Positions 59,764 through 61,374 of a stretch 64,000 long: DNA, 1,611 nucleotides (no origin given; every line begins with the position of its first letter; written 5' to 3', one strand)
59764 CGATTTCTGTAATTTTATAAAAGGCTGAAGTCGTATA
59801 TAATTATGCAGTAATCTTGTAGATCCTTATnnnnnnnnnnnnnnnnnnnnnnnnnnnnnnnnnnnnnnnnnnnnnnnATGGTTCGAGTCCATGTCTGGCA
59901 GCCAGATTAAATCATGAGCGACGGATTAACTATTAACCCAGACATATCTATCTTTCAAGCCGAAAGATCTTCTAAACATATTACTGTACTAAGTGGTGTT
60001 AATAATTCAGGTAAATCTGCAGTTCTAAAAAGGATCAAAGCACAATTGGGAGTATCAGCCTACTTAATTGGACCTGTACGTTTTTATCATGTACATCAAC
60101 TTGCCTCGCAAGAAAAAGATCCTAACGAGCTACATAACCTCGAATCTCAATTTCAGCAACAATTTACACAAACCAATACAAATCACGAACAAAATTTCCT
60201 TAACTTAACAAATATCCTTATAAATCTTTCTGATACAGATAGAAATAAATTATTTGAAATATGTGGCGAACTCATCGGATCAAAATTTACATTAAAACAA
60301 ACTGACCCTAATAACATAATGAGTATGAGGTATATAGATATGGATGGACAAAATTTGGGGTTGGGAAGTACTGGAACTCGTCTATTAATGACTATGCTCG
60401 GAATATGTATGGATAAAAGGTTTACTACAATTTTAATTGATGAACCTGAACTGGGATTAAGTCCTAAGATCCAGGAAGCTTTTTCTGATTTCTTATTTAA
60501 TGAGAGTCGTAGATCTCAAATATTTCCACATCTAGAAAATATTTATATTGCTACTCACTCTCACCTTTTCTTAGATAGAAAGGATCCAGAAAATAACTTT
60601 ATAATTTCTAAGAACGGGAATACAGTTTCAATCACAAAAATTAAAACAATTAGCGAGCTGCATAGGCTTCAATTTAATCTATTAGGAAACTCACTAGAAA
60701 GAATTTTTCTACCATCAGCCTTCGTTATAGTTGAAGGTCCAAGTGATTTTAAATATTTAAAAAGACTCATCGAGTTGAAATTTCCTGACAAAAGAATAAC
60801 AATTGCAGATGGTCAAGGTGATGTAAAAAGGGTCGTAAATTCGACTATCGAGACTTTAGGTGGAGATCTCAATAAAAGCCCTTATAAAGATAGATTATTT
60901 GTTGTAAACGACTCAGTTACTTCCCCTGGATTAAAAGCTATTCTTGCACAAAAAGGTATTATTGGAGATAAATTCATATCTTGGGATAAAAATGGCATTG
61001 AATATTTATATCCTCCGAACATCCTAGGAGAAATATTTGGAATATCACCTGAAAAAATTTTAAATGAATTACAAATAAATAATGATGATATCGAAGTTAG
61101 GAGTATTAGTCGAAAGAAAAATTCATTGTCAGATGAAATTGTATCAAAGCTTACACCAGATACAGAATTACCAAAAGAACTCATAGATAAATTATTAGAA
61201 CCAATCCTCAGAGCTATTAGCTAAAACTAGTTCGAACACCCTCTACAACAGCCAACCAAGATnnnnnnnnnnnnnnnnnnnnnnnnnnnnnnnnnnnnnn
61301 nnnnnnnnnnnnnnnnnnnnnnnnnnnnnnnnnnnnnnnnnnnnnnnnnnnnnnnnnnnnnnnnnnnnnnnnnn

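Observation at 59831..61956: Candidate defence islet at tRNA-Gln: OLD-family ABC-ATPase/TOPRIM nuclease followed by an XRE-HTH + DUF2975-like membrane protein pair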

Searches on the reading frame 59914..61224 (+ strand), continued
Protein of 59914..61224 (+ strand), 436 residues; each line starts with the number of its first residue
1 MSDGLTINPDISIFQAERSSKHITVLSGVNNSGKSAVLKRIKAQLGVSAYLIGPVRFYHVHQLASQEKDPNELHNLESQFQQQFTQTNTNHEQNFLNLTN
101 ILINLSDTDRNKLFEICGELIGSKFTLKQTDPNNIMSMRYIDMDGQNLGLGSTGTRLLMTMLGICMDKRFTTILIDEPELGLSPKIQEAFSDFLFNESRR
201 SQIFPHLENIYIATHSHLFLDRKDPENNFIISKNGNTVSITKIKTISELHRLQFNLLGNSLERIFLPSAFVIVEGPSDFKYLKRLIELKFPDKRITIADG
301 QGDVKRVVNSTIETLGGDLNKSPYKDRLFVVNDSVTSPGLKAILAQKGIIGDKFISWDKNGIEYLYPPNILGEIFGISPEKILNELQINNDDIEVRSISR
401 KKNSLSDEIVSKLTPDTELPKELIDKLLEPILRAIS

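Call 67: search_dna_similar(query=window:59914-61224:+, collection=plasmids, mode=protein, max_evalue=0.001, max_rows=20)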
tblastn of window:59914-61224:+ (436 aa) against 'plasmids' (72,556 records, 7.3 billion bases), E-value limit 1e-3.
Records with a match: 6; places in all: 6; records where one place covers at least 80% of the query: 0.
Best place of each record, by identity: <60% 6.
By first word of the organism name: Burkholderia 4; Vibrio 1; Ruegeria 1.
By predicted mobility (MOB-suite, as given by PLSDB): mobilizable 3; conjugative 2; non-mobilizable 1.
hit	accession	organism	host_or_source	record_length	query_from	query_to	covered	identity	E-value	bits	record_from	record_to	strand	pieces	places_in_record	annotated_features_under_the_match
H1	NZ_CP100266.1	Burkholderia glumae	cell culture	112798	146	292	34%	32.5%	2e-5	55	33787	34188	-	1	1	AAA family ATPase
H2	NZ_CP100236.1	Burkholderia glumae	cell culture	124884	146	292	34%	32.5%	2e-5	55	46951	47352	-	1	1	ATP-binding protein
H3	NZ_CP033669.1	Burkholderia glumae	bacterial cell,diseased rice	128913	146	292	34%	32.5%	2e-5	55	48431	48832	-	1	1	AAA family ATPase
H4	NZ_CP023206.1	Burkholderia glumae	Oryza sativa,Cell culture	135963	146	292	34%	31.1%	2e-4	52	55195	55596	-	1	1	AAA family ATPase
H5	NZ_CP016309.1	Vibrio scophthalmi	Paralichthys olivaceus,cell culture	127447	137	289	35%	29.7%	6e-4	50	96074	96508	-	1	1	ATP-binding protein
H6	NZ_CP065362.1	Ruegeria sp. SCSIO 43209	Galaxea fascicularis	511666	141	292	35%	27.3%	2e-4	52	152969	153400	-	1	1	AAA family ATPase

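Call 74: find_related_loci(query=A1, collection=metagenome_contigs, flank=4000)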
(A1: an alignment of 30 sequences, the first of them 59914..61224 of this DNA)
Query A1 (436 aa) in metagenome_contigs; peptide patterns used: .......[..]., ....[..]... (x = any residue, [..] = any of these).
264 stretches matched a pattern; 87 encode a relative of the query (tblastn E <= 1e-3); the best 80 are kept; 80 distinct loci.
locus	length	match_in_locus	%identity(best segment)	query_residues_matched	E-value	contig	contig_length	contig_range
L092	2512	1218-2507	54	5-436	3e-163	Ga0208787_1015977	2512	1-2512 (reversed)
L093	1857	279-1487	53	5-435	2e-165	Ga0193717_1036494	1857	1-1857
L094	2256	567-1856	54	5-436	6e-163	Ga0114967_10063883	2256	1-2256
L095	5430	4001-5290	53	5-436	6e-151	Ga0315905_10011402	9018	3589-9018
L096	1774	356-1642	52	5-435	2e-162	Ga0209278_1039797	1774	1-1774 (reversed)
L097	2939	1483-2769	52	5-435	2e-156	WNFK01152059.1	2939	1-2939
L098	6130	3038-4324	49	5-435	2e-148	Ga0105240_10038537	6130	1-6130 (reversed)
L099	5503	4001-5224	52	5-414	1e-147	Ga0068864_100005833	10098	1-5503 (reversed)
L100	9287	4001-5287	49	5-435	8e-148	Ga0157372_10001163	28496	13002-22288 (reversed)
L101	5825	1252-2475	52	5-414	2e-148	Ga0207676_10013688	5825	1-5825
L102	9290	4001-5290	51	5-436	2e-147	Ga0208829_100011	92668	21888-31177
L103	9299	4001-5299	51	1-435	2e-147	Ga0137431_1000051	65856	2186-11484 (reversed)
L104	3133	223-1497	50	9-435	3e-148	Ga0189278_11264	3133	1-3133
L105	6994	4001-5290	49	4-435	2e-140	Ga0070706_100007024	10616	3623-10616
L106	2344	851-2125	49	9-435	2e-149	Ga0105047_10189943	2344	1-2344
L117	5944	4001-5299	46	1-435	9e-132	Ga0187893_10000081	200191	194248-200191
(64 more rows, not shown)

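Call 77: search_protein_families(library=ncbifam, proteins=[L117:1954-3192:-], max_evalue=0.001)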
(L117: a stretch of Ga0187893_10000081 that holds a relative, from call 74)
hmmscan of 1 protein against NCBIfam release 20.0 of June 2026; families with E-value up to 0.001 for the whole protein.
L117:1954-3192:- (412 aa): 13 families
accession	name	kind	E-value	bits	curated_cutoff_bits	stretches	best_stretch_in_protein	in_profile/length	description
TIGR02249.1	integrase_gron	subfamily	3e-117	391.5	265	1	100-411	3-314/315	integron integrase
NF011946.0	PRK15417.1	equivalog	4.3e-92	308.9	435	1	100-411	18-329/337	integron integrase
NF040815.2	recomb_XerA_Arch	equivalog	2.7e-51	174.6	220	2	330-400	187-257/263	site-specific tyrosine recombinase/integron integrase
TIGR02224.1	recomb_XerC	equivalog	9.9e-43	146.6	335.15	2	332-401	212-281/295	tyrosine recombinase XerC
TIGR02225.1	recomb_XerD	equivalog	1.7e-42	145.8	329.6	2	334-401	211-278/290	site-specific tyrosine recombinase XerD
NF001399.0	PRK00283.1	subfamily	8e-41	140.2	279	1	112-401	23-287/300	tyrosine recombinase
NF002331.0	PRK01287.1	subfamily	5.6e-25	88.1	371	2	333-401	247-316/365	site-specific tyrosine recombinase XerC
NF003462.0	PRK05084.1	equivalog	1.8e-20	73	267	2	351-402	298-349/360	tyrosine recombinase XerS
NF007371.0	PRK09871.1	subfamily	2e-09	37.3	222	1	340-396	117-173/198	tyrosine-type DNA invertase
NF007370.0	PRK09870.1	subfamily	5.2e-09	36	221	1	346-396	128-178/200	tyrosine-type DNA invertase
NF040693.1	recomb_GmtY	equivalog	5.8e-05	22.5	340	0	356-398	391-433/441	gamma-mobile-trio recombinase GmtY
NF002685.0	PRK02436.1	equivalog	0.00013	21.9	178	0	203-278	101-175/245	site-specific tyrosine recombinase XerD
NF041502.1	integrase_1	equivalog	0.00095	18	350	0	357-397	320-360/484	site-specific integrase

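Call 99: search_protein_families(library=pfam, proteins=[L001:9495-10070:+], max_evalue=0.001)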
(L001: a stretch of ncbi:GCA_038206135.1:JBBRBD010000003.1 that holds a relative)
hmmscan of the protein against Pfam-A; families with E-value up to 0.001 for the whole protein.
L001:9495-10070:+ (191 aa): 1 family
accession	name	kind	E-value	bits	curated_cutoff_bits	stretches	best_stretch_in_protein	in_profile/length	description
PF13376.11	OmdA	-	5.7e-17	61.9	25.6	1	129-187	2-60/60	Bacteriocin-protection, YdeI or OmpD-Associated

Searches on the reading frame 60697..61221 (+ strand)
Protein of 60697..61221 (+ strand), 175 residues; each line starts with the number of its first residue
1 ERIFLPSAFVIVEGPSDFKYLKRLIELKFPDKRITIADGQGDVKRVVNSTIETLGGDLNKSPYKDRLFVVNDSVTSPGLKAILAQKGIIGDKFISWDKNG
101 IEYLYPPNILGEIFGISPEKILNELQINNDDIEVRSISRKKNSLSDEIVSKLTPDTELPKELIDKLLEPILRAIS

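Call 43: predict_structure(alignment_id=A2)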
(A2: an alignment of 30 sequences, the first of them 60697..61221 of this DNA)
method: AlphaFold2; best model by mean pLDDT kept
length: 175 residues; sequences in the alignment: 30
mean_pLDDT: 95.0   pTM: 0.89
mean pLDDT of the five models: 95.0, 93.9, 93.3, 93.0, 92.9
residues with pLDDT >= 90: 163; 70-90: 10; 50-70: 2; < 50: 0
segments of 3 or more residues with pLDDT < 50: none
pLDDT, mean of each block of 10 residues (from residue 1): 86 95 98 96 95 95 97 86 95 94 97 97 94 96 97 98 98 97
secondary structure, 60 per line:
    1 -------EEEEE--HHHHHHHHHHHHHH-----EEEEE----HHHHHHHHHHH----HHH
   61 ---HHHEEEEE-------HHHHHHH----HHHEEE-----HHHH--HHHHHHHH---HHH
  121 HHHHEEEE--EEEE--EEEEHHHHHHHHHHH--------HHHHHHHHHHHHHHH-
elements in order: E8-12 H15-28 E34-38 H43-53 E67-71 H79-85 E93-95 H101-104 H107-114 H118-124 E125-128 E131-134 E137-140 H141-151 H160-174

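Call 45: fold_search(model_id=the predicted structure, library=pdb)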
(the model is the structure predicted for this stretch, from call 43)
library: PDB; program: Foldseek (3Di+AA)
matches with E <= 10: 1131; with E <= 0.001: 0
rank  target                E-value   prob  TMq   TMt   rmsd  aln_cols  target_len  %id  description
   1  8ux9_A                1.6e-02  0.63  0.36  0.22  15.5       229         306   12  Asymmetric unit of the PARIS Immune Complex at 3.2 Angstrom Resolution (released 2024-09-18)
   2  6nk8_A                2.8e-02  0.99  0.61  0.55   5.0       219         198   13  C-terminal region of the Burkholderia pseudomallei OLD protein (released 2019-08-07)
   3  8h5v_B                6.0e-02  0.35  0.23  0.29   4.9        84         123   11  Crystal structure of the FleQ domain of Vibrio cholerae FlrA (released 2022-11-02)
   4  1u4s                  6.8e-02  0.23  0.31  0.20  15.2       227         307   11  Plasmodium falciparum lactate dehydrogenase complexed with 2,6-naphthalenedisulphonic acid (released 2005-06-21)
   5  2x8l                  7.7e-02  0.25  0.30  0.20  14.5       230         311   12  Plasmodium falciparum lactate dehydrogenase apo structure (released 2010-03-23)
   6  1ldg                  7.7e-02  0.23  0.30  0.21  14.5       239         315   12  PLASMODIUM FALCIPARUM L-LACTATE DEHYDROGENASE COMPLEXED WITH NADH AND OXAMATE (released 1997-09-17)
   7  1u5a                  8.2e-02  0.23  0.31  0.22  14.2       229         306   13  Plasmodium falciparum lactate dehydrogenase complexed with 3,5-dihydroxy-2-naphthoic acid (released 2005-06-21)
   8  1oc4_A                8.2e-02  0.23  0.30  0.20  14.4       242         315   11  Lactate dehydrogenase from Plasmodium berghei (released 2003-09-18)
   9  7f8d_A                8.2e-02  0.20  0.31  0.20  15.1       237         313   11  Malate Dehydrogenase from Geobacillus stearothermophilus (gs-MDH) G218Y mutant (released 2022-02-23)
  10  8v46_D                8.2e-02  0.14  0.23  0.15  19.6       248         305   11  CryoEM structure of AriA-AriB complex (Form I) (released 2024-06-26)
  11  1sov_B                8.7e-02  0.21  0.30  0.20  13.4       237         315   11  Toxoplasma gondii bradyzoite-specific LDH (LDH2) apo form (released 2005-03-15)
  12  3ipr_B                1.0e-01  0.51  0.32  0.38  10.1       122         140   14  Crystal structure of the Enterococcus faecalis gluconate specific EIIA phosphotransferase system component (released 2009-09-15)
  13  1pzh_A                1.1e-01  0.21  0.31  0.20  15.2       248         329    8  T.gondii LDH1 ternary complex with NAD and oxalate (released 2004-02-24)
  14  1xiv                  1.2e-01  0.16  0.30  0.20  15.8       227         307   11  Plasmodium falciparum lactate dehydrogenase complexed with 2-({4-chloro-[hydroxy(methoxy)methyl]cyclohexyl}amino)ethane- (released 2005-06-21)
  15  3p7m_D                1.3e-01  0.20  0.31  0.20  15.5       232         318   11  Structure of putative lactate dehydrogenase from Francisella tularensis subsp. tularensis SCHU S4 (released 2010-10-20)
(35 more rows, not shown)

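Call 92: fold_search(model_id=the predicted structure, library=viral)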
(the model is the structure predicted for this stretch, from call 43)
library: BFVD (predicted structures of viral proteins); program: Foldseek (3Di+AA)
matches with E <= 10: 623; with E <= 0.001: 0
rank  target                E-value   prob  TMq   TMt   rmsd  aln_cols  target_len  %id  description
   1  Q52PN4                3.6e-02  0.44  0.32  0.12  11.9       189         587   16  Possible DNA helicase [Xanthomonas phage Xp15]
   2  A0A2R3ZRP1            5.9e-02  0.57  0.25  0.32   6.1       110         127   17  (no name in the UniProt tables at hand)
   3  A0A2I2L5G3            5.9e-02  0.35  0.34  0.21  10.4       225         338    9  Uncharacterized protein [Orpheovirus IHUMI-LCC2]
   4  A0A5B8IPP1            6.3e-02  0.18  0.26  0.11  15.6       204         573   13  Tubulin-tyrosine ligase family [Mimiviridae sp. ChoanoV1]
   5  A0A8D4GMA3            1.2e-01  0.66  0.31  0.22   4.8       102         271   18  (no name in the UniProt tables at hand)
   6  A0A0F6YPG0            1.2e-01  0.20  0.26  0.18  12.2       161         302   12  (no name in the UniProt tables at hand)
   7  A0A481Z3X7            1.8e-01  0.13  0.27  0.27  13.6       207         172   10  Uncharacterized protein [Pithovirus LCPAC104]
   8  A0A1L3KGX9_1          1.8e-01  0.08  0.22  0.07  13.3       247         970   10  (no name in the UniProt tables at hand)
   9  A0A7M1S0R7            1.9e-01  0.25  0.32  0.19   9.2       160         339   13  DNA primase [uncultured phage cr127_1]
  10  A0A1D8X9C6            2.1e-01  0.18  0.20  0.04   8.4        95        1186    9  Polyprotein (Fragment) [Sclerotium rolfsii hypovirus 1]
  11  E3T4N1                2.5e-01  0.12  0.23  0.08  12.2       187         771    8  Uncharacterized protein [Cafeteria roenbergensis virus (strain BV-PW1)]
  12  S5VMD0                3.0e-01  0.14  0.21  0.23   6.7        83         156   11  Uncharacterized protein [Pseudomonas phage PaBG]
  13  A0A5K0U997            3.0e-01  0.13  0.22  0.05   8.3       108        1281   12  Phospholipid/glycerol acyltransferase domain-containing protein [Yasminevirus sp. GU-2018]
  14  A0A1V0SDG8            3.0e-01  0.07  0.25  0.14  15.3       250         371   14  Caspase domain protein [Indivirus ILV1]
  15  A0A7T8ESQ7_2          3.4e-01  0.21  0.28  0.07   8.4        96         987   14  (no name in the UniProt tables at hand)
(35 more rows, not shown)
